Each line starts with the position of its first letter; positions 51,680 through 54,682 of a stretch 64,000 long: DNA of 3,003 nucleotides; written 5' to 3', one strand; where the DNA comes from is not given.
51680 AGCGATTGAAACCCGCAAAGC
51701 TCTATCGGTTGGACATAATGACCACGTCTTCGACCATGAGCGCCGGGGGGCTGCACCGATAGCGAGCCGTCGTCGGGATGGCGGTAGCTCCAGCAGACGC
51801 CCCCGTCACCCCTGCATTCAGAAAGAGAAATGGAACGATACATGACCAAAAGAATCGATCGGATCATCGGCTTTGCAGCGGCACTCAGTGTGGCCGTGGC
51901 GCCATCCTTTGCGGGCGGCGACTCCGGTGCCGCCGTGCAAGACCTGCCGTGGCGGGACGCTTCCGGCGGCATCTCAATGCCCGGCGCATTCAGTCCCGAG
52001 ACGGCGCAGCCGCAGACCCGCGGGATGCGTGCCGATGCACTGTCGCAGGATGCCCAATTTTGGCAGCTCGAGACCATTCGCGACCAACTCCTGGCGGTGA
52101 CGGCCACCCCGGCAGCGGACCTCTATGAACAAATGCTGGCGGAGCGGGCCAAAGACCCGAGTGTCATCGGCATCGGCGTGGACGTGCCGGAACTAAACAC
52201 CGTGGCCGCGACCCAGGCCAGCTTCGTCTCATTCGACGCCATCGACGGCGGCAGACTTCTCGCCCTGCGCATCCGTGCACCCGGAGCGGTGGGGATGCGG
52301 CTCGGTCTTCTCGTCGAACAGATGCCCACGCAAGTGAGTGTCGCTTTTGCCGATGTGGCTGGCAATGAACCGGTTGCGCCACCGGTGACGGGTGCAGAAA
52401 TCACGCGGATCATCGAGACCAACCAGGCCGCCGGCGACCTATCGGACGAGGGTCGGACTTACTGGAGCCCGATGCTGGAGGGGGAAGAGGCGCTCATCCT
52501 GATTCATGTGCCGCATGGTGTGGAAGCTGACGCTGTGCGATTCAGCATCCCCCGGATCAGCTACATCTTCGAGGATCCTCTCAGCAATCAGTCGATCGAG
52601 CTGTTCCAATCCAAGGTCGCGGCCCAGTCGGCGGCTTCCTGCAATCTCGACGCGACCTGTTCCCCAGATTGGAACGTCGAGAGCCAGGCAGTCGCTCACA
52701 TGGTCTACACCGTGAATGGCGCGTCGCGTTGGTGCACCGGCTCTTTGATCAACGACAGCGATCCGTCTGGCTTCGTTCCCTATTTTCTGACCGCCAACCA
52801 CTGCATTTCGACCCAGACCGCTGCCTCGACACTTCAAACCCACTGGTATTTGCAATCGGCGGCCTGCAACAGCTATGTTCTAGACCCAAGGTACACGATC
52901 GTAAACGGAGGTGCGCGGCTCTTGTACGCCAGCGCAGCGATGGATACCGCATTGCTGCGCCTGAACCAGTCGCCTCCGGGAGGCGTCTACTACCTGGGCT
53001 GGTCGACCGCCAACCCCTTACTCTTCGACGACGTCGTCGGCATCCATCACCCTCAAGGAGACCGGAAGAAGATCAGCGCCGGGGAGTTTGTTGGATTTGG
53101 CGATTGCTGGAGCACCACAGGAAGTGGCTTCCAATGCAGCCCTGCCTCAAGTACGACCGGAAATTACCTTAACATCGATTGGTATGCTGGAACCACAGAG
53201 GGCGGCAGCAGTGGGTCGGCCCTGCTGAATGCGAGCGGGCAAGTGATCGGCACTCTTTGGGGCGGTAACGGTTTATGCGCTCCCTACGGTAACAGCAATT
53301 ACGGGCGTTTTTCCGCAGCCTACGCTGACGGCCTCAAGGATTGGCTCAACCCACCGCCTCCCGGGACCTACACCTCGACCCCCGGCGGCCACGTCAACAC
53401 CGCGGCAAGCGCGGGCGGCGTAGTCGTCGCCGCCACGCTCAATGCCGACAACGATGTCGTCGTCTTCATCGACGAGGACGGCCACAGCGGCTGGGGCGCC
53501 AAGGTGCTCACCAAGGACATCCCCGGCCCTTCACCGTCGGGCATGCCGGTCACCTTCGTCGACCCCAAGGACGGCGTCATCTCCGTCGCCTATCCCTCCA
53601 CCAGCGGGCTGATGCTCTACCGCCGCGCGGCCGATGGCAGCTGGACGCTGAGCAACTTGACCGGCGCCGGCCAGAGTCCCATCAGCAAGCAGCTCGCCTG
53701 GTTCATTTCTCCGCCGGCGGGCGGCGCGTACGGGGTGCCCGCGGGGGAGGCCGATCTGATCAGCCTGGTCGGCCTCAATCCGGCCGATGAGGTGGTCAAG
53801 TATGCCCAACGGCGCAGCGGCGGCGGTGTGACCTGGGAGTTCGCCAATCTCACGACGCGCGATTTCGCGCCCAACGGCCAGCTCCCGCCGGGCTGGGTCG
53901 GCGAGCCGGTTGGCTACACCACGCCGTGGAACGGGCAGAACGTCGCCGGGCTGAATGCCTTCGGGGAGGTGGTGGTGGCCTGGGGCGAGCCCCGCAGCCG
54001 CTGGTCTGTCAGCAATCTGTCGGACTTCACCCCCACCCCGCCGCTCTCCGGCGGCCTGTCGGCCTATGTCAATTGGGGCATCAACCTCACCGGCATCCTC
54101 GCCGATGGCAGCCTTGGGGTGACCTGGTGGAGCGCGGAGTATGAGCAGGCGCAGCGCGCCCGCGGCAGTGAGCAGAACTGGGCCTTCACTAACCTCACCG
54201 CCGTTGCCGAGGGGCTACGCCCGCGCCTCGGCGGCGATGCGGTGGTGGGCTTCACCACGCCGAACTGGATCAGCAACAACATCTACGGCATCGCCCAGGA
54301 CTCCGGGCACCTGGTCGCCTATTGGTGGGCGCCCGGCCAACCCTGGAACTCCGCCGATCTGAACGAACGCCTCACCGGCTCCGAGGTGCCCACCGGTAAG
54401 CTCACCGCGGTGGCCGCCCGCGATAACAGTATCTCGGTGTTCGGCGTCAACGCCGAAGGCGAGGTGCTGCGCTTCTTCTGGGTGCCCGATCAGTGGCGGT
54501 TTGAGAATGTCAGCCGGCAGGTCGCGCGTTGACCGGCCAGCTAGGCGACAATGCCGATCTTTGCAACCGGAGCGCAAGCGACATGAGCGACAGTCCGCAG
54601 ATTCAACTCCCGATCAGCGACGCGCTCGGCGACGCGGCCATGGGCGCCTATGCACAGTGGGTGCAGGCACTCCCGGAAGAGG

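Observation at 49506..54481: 1104-bp perfectly identical segment shared by a glycanase gene and a protease gene, separated by IS debris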

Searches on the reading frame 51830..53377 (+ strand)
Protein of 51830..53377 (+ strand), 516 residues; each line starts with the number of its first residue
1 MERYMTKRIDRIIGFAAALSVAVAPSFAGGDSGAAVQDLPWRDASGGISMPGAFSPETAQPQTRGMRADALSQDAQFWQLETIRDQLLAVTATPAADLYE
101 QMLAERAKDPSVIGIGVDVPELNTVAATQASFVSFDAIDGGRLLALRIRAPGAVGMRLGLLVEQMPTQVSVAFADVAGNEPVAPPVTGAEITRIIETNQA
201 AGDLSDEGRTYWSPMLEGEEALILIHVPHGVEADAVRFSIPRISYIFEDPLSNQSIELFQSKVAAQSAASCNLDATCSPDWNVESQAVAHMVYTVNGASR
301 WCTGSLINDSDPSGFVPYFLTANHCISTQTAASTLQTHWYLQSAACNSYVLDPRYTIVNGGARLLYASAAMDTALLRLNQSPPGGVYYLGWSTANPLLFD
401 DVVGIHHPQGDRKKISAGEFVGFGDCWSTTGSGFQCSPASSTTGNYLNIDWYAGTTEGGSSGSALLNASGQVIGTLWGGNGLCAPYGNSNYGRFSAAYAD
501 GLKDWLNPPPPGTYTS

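Call 28: find_homologous_proteins(query=window:51830-53377:+, max_evalue=0.001)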
Query window:51830-53377:+ (516 aa): 942 proteins with E <= 0.001 among 8000 candidates; the best 120 are listed.
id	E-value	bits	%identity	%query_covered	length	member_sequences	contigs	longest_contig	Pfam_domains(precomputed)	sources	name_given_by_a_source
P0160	0.0e+0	1163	100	99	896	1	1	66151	PF13365.13,PF27052.1,PF00089.33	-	-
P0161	6.1e-281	951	84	99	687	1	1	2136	PF13365.13,PF27052.1,PF13946.12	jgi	jgi:hypothetical protein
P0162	4.7e-190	651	62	93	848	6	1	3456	PF13365.13,PF18998.7,PF27052.1,PF00395.26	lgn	-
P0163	1.8e-174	599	62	86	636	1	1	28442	PF13365.13,PF27052.1,PF00395.26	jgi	jgi:hypothetical protein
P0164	2.4e-134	467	48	91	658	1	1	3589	PF13365.13,PF27052.1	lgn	-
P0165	1.5e-133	464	49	89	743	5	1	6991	PF13365.13,PF27052.1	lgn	-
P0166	2.5e-132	460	48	89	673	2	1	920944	PF13365.13,PF24489.2,PF27052.1,PF00041.28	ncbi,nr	ncbi:hypothetical protein CKO09_03785 [Chromatium weissei]|nr:hypothetical protein [Chromatium weiss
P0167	3.3e-132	460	49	89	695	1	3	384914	PF13365.13,PF27052.1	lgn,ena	-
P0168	8.2e-132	459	48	91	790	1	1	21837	PF13365.13,PF13715.13,PF14686.13,PF08308.18,PF17802.8,PF27052.1,PF13620.13,PF22904.4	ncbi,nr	ncbi:MAG: DVUA0089 family protein [Desulfamplus sp.]|nr:DVUA0089 family protein [Desulfamplus sp.]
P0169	4.9e-129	450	49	89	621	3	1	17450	PF13365.13,PF27052.1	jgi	jgi:hypothetical protein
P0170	6.7e-129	449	50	89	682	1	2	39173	PF13365.13,PF04151.22,PF27052.1,PF00089.33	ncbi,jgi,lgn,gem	-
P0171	8.8e-125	436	49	89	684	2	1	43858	PF13365.13,PF04151.22,PF24489.2,PF27052.1,PF00089.33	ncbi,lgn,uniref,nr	ncbi:trypsin-like peptidase domain-containing protein [Chromatium okenii]|uniref:trypsin-like peptid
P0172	7.3e-124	432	45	96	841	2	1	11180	PF13365.13,PF04151.22,PF27052.1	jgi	jgi:hypothetical protein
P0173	4.4e-118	413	47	90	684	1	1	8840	PF13365.13,PF27052.1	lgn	-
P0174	6.9e-102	360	44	90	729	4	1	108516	PF27052.1,PF05345.19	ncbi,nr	ncbi:MAG: Ig domain-containing protein [Kofleriaceae bacterium]|nr:Ig domain-containing protein [Can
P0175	1.5e-100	356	43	91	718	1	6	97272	PF13365.13,PF27052.1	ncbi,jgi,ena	-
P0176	8.6e-100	353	44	95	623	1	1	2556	PF27052.1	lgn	-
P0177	1.9e-97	345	45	77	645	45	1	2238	PF13365.13,PF18885.7,PF27052.1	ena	-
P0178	3.1e-97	345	46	77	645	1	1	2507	PF13365.13,PF18885.7,PF27052.1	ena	-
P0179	3.8e-97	344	44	79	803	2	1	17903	PF18998.7,PF27052.1,PF00041.28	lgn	-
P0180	4.0e-97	344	46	77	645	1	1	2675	PF13365.13,PF18885.7,PF27052.1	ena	-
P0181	4.5e-97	344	46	77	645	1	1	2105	PF13365.13,PF18885.7,PF27052.1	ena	-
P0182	6.3e-97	344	46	77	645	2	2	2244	PF13365.13,PF18885.7,PF27052.1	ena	-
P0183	7.8e-97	343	46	77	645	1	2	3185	PF13365.13,PF18885.7,PF27052.1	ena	-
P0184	1.0e-96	343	45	77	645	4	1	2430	PF13365.13,PF18885.7,PF27052.1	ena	-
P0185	1.2e-96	343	46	77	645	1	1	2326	PF13365.13,PF18885.7,PF27052.1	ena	-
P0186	1.3e-96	343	45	77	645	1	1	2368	PF13365.13,PF18885.7,PF27052.1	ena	-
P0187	1.3e-96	343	45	77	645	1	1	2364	PF13365.13,PF18885.7,PF27052.1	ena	-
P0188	1.5e-96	342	45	77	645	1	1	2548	PF13365.13,PF18885.7,PF27052.1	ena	-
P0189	3.2e-96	341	42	80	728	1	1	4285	PF13365.13,PF18885.7,PF18998.7,PF27052.1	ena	-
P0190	6.3e-96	340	45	77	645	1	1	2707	PF13365.13,PF18885.7,PF27052.1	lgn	-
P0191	6.3e-96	340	45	77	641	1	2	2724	PF13365.13,PF18885.7,PF27052.1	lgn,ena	-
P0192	8.5e-96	340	41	89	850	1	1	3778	PF07705.18,PF27052.1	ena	-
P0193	2.0e-95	339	45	77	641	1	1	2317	PF13365.13,PF18885.7,PF27052.1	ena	-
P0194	2.2e-95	339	45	77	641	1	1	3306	PF13365.13,PF18885.7,PF27052.1,PF00089.33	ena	-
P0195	2.2e-95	339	45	77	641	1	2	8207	PF13365.13,PF18885.7,PF27052.1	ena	-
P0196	2.5e-95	338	44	77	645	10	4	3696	PF13365.13,PF18885.7,PF27052.1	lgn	-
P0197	3.0e-95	338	45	77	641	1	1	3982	PF13365.13,PF18885.7,PF27052.1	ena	-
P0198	5.0e-95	337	45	77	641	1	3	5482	PF13365.13,PF18885.7,PF27052.1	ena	-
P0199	5.5e-95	337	45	77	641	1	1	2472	PF13365.13,PF18885.7,PF27052.1,PF00089.33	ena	-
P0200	5.5e-95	337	45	77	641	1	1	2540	PF13365.13,PF18885.7,PF27052.1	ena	-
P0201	6.1e-95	337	45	77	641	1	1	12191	PF13365.13,PF18885.7,PF27052.1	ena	-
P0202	6.9e-95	337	45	77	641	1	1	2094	PF13365.13,PF18885.7,PF27052.1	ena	-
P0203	7.2e-95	337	45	77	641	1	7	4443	PF13365.13,PF18885.7,PF27052.1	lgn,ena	-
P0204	7.3e-95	337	45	77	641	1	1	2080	PF13365.13,PF18885.7,PF27052.1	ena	-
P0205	7.3e-95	337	45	77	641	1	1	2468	PF13365.13,PF18885.7,PF27052.1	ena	-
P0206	7.5e-95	337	45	77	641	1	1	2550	PF13365.13,PF18885.7,PF27052.1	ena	-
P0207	7.7e-95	337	45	77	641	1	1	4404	PF13365.13,PF18885.7,PF27052.1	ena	-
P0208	8.0e-95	337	45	77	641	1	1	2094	PF13365.13,PF18885.7,PF27052.1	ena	-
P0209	9.0e-95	336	45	77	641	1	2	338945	PF13365.13,PF18885.7,PF27052.1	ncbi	-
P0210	9.6e-95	336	44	81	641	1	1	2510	PF13365.13,PF18885.7,PF27052.1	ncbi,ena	-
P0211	9.7e-95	336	45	77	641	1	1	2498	PF13365.13,PF18885.7,PF27052.1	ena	-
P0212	9.8e-95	336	45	77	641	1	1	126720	PF13365.13,PF18885.7,PF27052.1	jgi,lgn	-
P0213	1.1e-94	336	45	77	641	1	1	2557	PF13365.13,PF18885.7,PF27052.1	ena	-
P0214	1.2e-94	336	45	77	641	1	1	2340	PF13365.13,PF18885.7,PF27052.1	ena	-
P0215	1.2e-94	336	45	77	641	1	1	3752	PF13365.13,PF18885.7,PF27052.1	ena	-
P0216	1.2e-94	336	44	79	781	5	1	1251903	PF27052.1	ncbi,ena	-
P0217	1.2e-94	336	45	77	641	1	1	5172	PF13365.13,PF18885.7,PF27052.1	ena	-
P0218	1.2e-94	336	45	77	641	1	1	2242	PF13365.13,PF18885.7,PF27052.1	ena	-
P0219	1.2e-94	336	45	77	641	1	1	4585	PF13365.13,PF18885.7,PF27052.1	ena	-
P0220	1.3e-94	336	45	77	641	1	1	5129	PF13365.13,PF18885.7,PF27052.1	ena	-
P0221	1.4e-94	336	45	77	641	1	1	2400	PF13365.13,PF18885.7,PF27052.1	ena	-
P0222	1.4e-94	336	45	77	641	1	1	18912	PF13365.13,PF18885.7,PF27052.1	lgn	-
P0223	1.6e-94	336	45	77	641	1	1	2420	PF13365.13,PF18885.7,PF27052.1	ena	-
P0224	1.6e-94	336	45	77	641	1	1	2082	PF13365.13,PF18885.7,PF27052.1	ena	-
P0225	1.7e-94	336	45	77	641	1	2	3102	PF13365.13,PF18885.7,PF27052.1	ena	-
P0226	1.7e-94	336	44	77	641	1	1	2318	PF13365.13,PF18885.7,PF27052.1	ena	-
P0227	1.7e-94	336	45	77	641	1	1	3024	PF13365.13,PF18885.7,PF27052.1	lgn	-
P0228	1.8e-94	336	45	77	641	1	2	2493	PF13365.13,PF18885.7,PF27052.1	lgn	-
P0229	1.9e-94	335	45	77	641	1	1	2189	PF13365.13,PF18885.7,PF27052.1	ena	-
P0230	1.9e-94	335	45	77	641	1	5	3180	PF13365.13,PF18885.7,PF27052.1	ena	-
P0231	2.1e-94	335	45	77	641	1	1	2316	PF13365.13,PF18885.7,PF27052.1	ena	-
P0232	2.1e-94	335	45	77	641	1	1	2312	PF13365.13,PF18885.7,PF27052.1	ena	-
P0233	2.1e-94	335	45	77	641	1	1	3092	PF13365.13,PF18885.7,PF27052.1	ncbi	-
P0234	2.1e-94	335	45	77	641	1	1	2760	PF13365.13,PF18885.7,PF27052.1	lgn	-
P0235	2.1e-94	335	45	77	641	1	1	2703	PF13365.13,PF18885.7,PF27052.1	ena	-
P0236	2.2e-94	335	45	77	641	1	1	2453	PF13365.13,PF18885.7,PF27052.1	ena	-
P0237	2.2e-94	335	45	77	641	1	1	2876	PF13365.13,PF18885.7,PF27052.1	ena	-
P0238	2.3e-94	335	45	77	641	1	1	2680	PF13365.13,PF18885.7,PF27052.1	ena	-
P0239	2.4e-94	335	45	77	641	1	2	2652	PF13365.13,PF18885.7,PF27052.1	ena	-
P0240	2.4e-94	335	45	77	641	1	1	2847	PF13365.13,PF18885.7,PF27052.1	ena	-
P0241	2.4e-94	335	45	77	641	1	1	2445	PF13365.13,PF18885.7,PF27052.1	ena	-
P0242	2.5e-94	335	43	80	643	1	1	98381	PF13365.13,PF18885.7,PF27052.1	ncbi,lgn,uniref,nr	ncbi:MAG: trypsin-like peptidase domain-containing protein [Acidovorax sp.]|uniref:trypsin-like pept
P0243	2.5e-94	335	45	77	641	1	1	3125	PF13365.13,PF18885.7,PF27052.1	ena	-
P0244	2.7e-94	335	45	77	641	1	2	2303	PF13365.13,PF18885.7,PF27052.1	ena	-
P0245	2.7e-94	335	45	77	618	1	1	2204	PF13365.13,PF18885.7,PF27052.1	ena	-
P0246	2.7e-94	335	44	77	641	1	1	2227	PF13365.13,PF18885.7,PF27052.1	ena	-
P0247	2.8e-94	335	45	77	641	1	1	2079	PF13365.13,PF18885.7,PF27052.1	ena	-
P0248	2.9e-94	335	45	77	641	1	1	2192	PF13365.13,PF18885.7,PF27052.1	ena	-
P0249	2.9e-94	335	45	77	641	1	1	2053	PF13365.13,PF18885.7,PF27052.1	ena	-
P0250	3.2e-94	335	45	77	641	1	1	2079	PF13365.13,PF18885.7,PF27052.1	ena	-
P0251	3.2e-94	335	41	88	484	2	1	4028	PF13365.13,PF27052.1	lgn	-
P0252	3.3e-94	335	45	77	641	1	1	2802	PF13365.13,PF18885.7,PF27052.1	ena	-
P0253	3.5e-94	335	44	77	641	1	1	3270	PF13365.13,PF18885.7,PF27052.1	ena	-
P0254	3.6e-94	335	45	77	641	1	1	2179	PF13365.13,PF18885.7,PF27052.1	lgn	-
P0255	3.8e-94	334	45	77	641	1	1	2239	PF13365.13,PF18885.7,PF27052.1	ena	-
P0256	3.8e-94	334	44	77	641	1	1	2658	PF13365.13,PF18885.7,PF27052.1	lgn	-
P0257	4.2e-94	334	44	77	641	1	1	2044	PF13365.13,PF18885.7,PF27052.1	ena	-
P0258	4.4e-94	334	45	77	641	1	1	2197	PF13365.13,PF18885.7,PF27052.1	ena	-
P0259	5.6e-94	334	42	79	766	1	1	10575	PF18998.7,PF27052.1,PF00041.28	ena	-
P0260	5.7e-94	334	44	77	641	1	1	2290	PF13365.13,PF18885.7,PF27052.1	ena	-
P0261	6.3e-94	334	45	77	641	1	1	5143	PF13365.13,PF18885.7,PF27052.1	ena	-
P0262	6.4e-94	334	45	77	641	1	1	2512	PF13365.13,PF18885.7,PF27052.1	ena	-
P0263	6.5e-94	334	45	77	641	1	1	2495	PF13365.13,PF18885.7,PF27052.1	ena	-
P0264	7.5e-94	333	44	81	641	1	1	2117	PF13365.13,PF18885.7,PF27052.1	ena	-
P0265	8.3e-94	333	44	77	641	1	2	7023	PF13365.13,PF18885.7,PF27052.1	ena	-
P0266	9.3e-94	333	44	77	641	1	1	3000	PF13365.13,PF18885.7,PF27052.1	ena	-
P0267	1.1e-93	333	44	77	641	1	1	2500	PF13365.13,PF18885.7,PF27052.1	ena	-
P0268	1.1e-93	333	44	77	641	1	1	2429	PF13365.13,PF18885.7,PF27052.1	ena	-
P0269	1.2e-93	333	44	77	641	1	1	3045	PF13365.13,PF18885.7,PF27052.1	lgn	-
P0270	1.5e-93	332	44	77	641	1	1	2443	PF13365.13,PF18885.7,PF27052.1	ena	-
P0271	2.0e-93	332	44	77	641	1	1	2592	PF13365.13,PF18885.7,PF27052.1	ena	-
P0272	3.1e-92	328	44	77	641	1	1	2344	PF13365.13,PF18885.7,PF27052.1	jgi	-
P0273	4.8e-92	327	43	80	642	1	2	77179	PF13365.13,PF18885.7,PF27052.1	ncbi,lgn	-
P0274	1.9e-91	326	40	84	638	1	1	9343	PF13365.13,PF18885.7,PF27052.1,PF00089.33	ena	-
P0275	2.3e-91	325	43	78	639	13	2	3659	PF13365.13,PF18885.7,PF27052.1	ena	-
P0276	6.7e-91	324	43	80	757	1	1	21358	PF18885.7,PF18998.7,PF27052.1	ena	-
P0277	2.9e-90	322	39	88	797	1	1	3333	PF18885.7,PF27052.1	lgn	-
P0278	6.7e-90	320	40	84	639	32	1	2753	PF13365.13,PF18885.7,PF27052.1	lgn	-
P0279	7.5e-90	320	41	84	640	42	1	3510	PF13365.13,PF18885.7,PF27052.1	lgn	-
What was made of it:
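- No second genome carries the protease-propeller chimera, so its existence rests on this one 66-kb contig (call 28).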

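Call 32: find_encoding_contigs(protein=P0161, flank=10000, max_places=4)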
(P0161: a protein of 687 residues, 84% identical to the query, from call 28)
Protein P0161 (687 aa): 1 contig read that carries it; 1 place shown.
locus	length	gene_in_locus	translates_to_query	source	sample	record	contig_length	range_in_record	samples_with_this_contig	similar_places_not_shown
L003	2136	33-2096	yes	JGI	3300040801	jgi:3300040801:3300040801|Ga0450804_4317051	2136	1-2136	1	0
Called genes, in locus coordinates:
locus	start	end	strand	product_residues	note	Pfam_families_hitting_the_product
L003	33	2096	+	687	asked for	PF27052:Lysyl_endopep_N, PF13365:Trypsin_2, PF13946:DUF4214 (weak)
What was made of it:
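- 51830..54532 (+): Chimeric protease gene (900 aa from 51830; 896 aa from the ATG at 51842). It has a signal peptide, a lysyl-endopeptidase-type N-domain, a trypsin-like S1 domain (52733-53251), the linker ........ and the propeller. PF27052 Lysyl_endopep_N precomputed for the window's own product P0160 (call 28) and for orthologue P0161 (call 32).
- On S1 trypsin-like, lysyl-endopeptidase-type protease: PF27052 Lysyl_endopep_N is precomputed for the window's own product P0160 (call 28) and for orthologue P0161 (call 32).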

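Call 61: search_protein_families(library=pfam, proteins=[P0161], max_evalue=0.1)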
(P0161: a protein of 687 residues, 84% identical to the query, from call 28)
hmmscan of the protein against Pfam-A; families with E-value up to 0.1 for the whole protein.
P0161 (687 aa): 3 families
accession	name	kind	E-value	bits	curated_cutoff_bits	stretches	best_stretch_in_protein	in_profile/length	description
PF13946.11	DUF4214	-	5.1e-12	46.1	23.2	1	552-598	3-50/72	Domain of unknown function (DUF4214)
PF13365.12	Trypsin_2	-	1.2e-11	46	27.6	1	298-470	1-143/144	Trypsin-like peptidase domain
PF00089.32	Trypsin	-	0.00012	22.5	20.6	1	285-484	16-206/220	Trypsin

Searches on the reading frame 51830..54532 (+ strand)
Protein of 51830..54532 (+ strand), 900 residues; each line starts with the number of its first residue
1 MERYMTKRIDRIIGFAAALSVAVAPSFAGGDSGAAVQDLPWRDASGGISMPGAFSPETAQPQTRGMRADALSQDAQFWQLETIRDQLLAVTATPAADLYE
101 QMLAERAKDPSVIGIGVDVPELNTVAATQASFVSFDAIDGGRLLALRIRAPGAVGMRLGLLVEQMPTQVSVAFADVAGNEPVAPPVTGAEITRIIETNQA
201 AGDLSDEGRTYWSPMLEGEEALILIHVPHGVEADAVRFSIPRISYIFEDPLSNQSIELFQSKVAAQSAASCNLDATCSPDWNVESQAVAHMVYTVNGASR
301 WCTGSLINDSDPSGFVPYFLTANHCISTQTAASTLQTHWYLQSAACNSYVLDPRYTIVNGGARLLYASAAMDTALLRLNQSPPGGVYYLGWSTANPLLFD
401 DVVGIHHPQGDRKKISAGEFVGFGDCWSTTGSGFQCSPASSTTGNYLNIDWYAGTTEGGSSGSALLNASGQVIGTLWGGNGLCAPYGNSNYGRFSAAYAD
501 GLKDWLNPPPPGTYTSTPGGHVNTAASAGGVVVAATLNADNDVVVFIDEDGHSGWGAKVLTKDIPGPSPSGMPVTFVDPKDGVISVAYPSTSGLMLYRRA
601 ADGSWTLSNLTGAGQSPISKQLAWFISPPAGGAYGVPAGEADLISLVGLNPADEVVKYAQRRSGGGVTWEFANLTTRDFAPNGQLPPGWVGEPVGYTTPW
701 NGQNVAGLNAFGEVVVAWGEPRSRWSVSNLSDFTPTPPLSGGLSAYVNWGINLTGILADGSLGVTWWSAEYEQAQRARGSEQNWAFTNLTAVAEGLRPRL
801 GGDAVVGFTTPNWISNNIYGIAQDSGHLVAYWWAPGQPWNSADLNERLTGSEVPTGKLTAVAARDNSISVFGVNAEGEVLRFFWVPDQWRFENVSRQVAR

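Call 3: search_protein_families(library=pfam, proteins=[window:51830-54529:+], max_evalue=0.01)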
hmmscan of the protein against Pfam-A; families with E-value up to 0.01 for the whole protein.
window:51830-54529:+ (900 aa): 2 families
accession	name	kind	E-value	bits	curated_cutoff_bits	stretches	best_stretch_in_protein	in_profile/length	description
PF13365.12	Trypsin_2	-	3.2e-13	51.1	27.6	1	302-474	1-143/144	Trypsin-like peptidase domain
PF00089.32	Trypsin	-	1.3e-05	25.6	20.6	1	291-485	15-203/220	Trypsin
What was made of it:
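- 51830..54532 (+): Trypsin_2 and Trypsin in call 3.
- On S1 trypsin-like, lysyl-endopeptidase-type protease: Trypsin_2, E 3.2e-13, and Trypsin, E 1.3e-5, both above their cut-offs (call 3).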

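Call 4: search_protein_families(library=ncbifam, proteins=[window:51830-54529:+], max_evalue=0.01)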
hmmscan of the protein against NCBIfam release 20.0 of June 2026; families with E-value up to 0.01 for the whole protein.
window:51830-54529:+ (900 aa): 0 families

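Call 9: find_encoding_contigs(protein=window:51830-54532:+, flank=10000, max_places=6)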
Protein window:51830-54532:+ (900 aa): no gene with exactly this product is on record in the collection.
